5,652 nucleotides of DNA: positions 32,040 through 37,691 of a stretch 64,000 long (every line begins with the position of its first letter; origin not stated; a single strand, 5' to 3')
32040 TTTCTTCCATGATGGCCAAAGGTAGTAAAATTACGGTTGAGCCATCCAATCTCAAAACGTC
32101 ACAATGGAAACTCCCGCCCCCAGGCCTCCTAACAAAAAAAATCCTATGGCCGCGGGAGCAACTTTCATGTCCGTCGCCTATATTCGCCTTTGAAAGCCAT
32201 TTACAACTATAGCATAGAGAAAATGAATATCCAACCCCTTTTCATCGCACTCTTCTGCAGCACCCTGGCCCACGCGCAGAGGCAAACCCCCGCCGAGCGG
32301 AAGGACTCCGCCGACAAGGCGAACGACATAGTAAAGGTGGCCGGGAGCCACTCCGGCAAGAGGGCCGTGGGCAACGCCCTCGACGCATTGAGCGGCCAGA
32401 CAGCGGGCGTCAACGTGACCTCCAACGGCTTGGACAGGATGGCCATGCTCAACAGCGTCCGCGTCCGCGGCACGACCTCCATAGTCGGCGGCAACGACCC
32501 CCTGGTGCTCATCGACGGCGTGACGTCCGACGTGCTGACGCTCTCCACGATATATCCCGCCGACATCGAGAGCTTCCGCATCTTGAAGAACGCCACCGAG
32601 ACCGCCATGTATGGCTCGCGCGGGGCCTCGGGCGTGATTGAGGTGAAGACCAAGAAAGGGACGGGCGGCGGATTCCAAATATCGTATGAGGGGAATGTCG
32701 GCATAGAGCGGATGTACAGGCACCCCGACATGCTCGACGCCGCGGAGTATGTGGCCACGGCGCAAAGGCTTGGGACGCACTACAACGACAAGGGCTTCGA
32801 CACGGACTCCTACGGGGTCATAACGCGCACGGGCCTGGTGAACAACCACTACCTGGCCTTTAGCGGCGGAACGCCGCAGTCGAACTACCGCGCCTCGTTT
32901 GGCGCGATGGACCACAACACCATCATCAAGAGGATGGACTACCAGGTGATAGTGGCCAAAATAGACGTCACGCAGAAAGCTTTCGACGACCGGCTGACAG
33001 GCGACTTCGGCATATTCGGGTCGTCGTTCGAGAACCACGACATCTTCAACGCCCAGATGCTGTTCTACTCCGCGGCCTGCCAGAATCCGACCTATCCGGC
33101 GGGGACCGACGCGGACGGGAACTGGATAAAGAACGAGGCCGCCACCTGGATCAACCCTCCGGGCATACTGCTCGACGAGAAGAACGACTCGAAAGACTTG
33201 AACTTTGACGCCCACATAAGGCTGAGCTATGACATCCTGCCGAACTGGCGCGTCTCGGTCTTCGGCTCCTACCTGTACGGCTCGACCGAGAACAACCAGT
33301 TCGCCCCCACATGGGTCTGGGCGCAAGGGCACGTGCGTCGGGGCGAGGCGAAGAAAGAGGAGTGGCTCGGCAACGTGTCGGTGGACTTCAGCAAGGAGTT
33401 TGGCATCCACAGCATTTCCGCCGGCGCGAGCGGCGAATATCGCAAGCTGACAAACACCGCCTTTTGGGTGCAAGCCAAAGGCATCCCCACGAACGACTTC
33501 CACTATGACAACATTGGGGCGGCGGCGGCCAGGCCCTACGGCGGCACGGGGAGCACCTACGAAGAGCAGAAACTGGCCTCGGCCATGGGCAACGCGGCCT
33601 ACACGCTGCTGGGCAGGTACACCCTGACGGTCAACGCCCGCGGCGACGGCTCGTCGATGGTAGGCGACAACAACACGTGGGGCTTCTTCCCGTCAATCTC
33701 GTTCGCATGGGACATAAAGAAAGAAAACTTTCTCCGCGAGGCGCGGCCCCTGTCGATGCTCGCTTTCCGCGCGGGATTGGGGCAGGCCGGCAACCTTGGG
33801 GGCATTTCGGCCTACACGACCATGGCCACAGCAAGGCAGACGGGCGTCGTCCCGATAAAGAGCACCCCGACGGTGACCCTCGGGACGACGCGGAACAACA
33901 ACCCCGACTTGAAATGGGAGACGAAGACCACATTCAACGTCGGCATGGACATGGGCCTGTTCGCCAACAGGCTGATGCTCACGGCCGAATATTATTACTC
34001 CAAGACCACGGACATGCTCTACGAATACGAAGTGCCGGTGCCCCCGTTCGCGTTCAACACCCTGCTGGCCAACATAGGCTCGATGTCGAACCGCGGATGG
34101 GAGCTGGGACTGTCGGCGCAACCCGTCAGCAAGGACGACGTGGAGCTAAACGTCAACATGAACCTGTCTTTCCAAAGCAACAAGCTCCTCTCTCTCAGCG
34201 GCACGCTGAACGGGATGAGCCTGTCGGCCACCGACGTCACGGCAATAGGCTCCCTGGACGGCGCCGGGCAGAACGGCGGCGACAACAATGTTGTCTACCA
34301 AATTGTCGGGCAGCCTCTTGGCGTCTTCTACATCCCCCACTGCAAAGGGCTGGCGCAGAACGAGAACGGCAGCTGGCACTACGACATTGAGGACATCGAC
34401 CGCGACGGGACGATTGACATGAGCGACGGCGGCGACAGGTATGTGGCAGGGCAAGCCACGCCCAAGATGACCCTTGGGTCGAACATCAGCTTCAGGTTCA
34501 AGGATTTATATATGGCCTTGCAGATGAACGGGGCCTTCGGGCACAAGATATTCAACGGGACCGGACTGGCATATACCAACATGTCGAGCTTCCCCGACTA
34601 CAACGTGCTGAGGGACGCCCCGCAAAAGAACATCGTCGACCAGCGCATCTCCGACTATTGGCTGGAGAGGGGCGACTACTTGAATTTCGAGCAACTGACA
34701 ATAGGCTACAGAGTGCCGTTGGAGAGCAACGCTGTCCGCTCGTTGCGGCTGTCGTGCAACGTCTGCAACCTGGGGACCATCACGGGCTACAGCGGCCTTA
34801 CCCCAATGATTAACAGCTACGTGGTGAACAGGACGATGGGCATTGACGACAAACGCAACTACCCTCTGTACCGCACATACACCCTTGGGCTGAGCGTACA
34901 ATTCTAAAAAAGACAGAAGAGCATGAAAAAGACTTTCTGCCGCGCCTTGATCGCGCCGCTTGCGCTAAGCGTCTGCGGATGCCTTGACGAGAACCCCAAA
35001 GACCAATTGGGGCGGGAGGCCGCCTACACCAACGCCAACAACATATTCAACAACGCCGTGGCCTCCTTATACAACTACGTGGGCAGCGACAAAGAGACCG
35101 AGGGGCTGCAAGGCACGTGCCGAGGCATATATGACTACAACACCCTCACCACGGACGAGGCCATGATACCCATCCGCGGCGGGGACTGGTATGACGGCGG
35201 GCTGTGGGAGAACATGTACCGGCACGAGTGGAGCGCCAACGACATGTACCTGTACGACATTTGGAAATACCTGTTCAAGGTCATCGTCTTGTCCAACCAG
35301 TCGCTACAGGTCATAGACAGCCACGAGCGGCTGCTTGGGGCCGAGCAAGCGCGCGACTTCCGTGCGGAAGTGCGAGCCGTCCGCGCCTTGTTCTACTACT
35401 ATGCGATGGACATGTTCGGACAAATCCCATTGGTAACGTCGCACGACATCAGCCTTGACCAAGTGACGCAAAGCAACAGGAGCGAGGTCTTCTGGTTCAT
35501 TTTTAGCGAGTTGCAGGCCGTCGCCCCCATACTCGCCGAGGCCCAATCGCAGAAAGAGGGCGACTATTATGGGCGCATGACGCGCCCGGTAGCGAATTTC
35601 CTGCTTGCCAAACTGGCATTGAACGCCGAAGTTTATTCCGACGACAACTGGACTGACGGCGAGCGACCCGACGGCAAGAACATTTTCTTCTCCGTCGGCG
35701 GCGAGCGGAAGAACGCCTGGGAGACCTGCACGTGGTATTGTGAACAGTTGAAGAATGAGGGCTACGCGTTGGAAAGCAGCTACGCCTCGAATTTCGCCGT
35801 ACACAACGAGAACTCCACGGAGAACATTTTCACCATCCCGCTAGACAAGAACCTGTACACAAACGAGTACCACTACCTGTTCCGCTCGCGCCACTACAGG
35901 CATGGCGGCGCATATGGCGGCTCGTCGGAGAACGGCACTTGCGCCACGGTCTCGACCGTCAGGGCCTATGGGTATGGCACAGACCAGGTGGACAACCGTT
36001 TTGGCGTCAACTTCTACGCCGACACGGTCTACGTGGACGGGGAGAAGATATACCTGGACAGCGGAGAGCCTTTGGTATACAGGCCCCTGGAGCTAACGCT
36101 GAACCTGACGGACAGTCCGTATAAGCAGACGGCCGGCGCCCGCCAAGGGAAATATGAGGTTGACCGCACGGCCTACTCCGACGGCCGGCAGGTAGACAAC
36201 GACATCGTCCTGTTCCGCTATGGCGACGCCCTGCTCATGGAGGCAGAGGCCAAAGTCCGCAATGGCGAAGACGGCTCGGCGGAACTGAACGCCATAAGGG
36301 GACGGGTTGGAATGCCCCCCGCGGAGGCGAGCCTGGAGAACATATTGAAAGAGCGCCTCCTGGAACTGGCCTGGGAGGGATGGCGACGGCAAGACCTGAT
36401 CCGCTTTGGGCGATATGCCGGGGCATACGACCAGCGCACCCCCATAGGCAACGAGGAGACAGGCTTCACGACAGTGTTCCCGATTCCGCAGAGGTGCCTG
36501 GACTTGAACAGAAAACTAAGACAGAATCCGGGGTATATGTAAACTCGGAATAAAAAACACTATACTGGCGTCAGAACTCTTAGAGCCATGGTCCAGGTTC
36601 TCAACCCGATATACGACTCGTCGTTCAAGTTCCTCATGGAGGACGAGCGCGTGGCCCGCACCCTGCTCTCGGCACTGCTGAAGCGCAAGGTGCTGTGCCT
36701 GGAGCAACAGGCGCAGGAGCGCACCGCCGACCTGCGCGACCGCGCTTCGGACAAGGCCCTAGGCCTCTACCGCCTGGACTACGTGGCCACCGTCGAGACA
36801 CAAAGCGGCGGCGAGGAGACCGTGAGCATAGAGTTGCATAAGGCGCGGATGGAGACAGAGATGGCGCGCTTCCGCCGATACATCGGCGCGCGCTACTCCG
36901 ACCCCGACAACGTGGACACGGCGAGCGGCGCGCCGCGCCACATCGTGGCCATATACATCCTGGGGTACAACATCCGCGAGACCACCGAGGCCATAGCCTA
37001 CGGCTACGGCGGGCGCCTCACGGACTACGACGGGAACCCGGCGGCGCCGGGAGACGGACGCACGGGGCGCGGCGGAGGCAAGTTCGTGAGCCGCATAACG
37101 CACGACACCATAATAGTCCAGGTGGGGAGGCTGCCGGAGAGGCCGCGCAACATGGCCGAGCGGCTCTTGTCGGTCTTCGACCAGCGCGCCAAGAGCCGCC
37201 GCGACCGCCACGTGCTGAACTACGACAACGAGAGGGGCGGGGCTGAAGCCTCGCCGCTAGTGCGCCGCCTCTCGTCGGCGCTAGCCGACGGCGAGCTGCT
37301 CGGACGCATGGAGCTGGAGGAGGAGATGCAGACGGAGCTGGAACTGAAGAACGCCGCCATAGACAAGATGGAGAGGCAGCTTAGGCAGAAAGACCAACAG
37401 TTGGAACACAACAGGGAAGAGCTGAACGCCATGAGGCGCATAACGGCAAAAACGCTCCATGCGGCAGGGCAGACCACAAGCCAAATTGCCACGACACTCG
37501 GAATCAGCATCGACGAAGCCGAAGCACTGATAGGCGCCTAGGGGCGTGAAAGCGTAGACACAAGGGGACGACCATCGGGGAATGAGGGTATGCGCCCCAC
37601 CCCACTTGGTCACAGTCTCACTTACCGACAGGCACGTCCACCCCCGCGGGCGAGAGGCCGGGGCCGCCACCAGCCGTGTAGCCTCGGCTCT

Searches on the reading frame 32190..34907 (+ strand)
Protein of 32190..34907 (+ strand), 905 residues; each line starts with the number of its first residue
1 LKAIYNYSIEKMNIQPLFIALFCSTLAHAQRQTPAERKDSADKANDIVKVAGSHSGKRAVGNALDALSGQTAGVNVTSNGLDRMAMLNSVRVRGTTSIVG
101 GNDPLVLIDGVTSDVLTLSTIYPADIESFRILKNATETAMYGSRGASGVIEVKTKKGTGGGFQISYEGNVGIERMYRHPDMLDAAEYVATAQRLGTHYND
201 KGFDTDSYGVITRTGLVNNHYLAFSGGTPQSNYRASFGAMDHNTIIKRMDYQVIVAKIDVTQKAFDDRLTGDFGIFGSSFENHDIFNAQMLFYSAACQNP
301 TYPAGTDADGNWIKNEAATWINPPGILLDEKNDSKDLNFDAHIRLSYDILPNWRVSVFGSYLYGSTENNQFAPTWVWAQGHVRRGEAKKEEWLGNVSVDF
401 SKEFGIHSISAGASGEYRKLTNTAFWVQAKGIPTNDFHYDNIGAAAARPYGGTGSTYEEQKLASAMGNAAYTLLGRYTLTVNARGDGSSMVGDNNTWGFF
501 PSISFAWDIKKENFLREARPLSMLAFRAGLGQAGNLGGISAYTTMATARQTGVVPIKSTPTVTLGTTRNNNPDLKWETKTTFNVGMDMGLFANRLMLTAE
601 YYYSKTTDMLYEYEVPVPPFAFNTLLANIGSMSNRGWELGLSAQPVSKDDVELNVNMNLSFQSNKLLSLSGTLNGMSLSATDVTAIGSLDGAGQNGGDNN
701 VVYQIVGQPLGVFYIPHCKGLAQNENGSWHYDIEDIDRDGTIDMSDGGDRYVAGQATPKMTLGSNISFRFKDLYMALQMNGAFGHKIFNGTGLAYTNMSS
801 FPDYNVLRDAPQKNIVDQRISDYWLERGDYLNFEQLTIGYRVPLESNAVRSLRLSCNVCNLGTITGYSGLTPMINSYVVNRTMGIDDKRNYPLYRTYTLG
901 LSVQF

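Call 19: search_protein_families(library=pfam, proteins=[window:32190-34907:+], max_evalue=0.001)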
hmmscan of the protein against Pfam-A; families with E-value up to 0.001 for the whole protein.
window:32190-34907:+ (905 aa): 2 families
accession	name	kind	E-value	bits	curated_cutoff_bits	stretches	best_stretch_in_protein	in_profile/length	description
PF00593.30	TonB_dep_Rec_b-barrel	-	2.6e-26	93.9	27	1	302-860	28-435/436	TonB dependent receptor-like, beta-barrel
PF14905.12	OMP_b-brl_3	-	6.1e-07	29.3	27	1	568-666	207-299/408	Outer membrane protein beta-barrel family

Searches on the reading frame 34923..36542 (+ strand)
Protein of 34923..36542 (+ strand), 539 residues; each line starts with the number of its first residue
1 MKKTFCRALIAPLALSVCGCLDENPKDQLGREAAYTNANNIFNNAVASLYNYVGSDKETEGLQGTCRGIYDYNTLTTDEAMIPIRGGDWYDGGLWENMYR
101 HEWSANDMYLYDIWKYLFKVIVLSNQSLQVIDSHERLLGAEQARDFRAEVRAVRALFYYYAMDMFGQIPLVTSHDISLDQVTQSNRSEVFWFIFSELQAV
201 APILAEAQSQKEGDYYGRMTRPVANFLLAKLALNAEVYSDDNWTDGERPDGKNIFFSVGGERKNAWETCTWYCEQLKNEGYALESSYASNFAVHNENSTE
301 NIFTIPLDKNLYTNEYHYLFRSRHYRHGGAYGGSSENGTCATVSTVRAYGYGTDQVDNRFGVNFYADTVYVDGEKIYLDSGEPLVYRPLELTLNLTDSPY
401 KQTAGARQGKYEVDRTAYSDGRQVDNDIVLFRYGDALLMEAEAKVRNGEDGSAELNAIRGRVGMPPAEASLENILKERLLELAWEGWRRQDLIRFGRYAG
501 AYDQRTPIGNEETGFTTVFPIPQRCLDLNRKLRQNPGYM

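Call 19: search_protein_families(library=pfam, proteins=[window:34923-36542:+], max_evalue=0.001)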
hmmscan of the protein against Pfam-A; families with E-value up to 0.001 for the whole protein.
window:34923-36542:+ (539 aa): 2 families
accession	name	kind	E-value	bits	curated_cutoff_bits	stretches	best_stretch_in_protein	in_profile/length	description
PF07980.17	SusD_RagB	-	1.7e-23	84.2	23.1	1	328-538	32-297/297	SusD family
PF14322.12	SusD-like_3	-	1.5e-08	35.6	27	1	87-233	52-191/191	Starch-binding associating with outer membrane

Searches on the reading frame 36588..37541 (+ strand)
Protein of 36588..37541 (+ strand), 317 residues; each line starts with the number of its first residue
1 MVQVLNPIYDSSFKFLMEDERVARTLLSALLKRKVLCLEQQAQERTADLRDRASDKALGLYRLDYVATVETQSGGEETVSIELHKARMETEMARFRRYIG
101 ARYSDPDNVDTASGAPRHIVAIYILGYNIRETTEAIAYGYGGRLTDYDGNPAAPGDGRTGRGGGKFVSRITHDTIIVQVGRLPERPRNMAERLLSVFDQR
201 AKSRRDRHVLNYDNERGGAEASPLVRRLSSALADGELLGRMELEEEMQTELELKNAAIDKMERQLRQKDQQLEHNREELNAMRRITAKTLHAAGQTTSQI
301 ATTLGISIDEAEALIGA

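Call 19: search_protein_families(library=pfam, proteins=[window:36588-37541:+], max_evalue=0.001)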
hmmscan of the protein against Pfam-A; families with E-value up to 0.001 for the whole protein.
window:36588-37541:+ (317 aa): 0 families

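Call 29: search_protein_families(library=phrogs, proteins=[window:36588-37541:+], max_evalue=0.1)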
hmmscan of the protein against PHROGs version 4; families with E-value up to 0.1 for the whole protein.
window:36588-37541:+ (317 aa): 4 families
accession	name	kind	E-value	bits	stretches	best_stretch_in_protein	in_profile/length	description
phrog_645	-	DNA, RNA and nucleotide metabolism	0.00099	20.3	1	261-311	4-55/196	Rnase E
phrog_8245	-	moron, auxiliary metabolic gene and host takeover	0.0063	17.7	1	246-315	54-126/129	HicB-like antitoxin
phrog_3300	-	integration and excision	0.088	13.2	1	6-104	5-102/313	transposase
phrog_1535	-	tail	0.089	11.9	0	208-302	101-185/1152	tail length tape measure protein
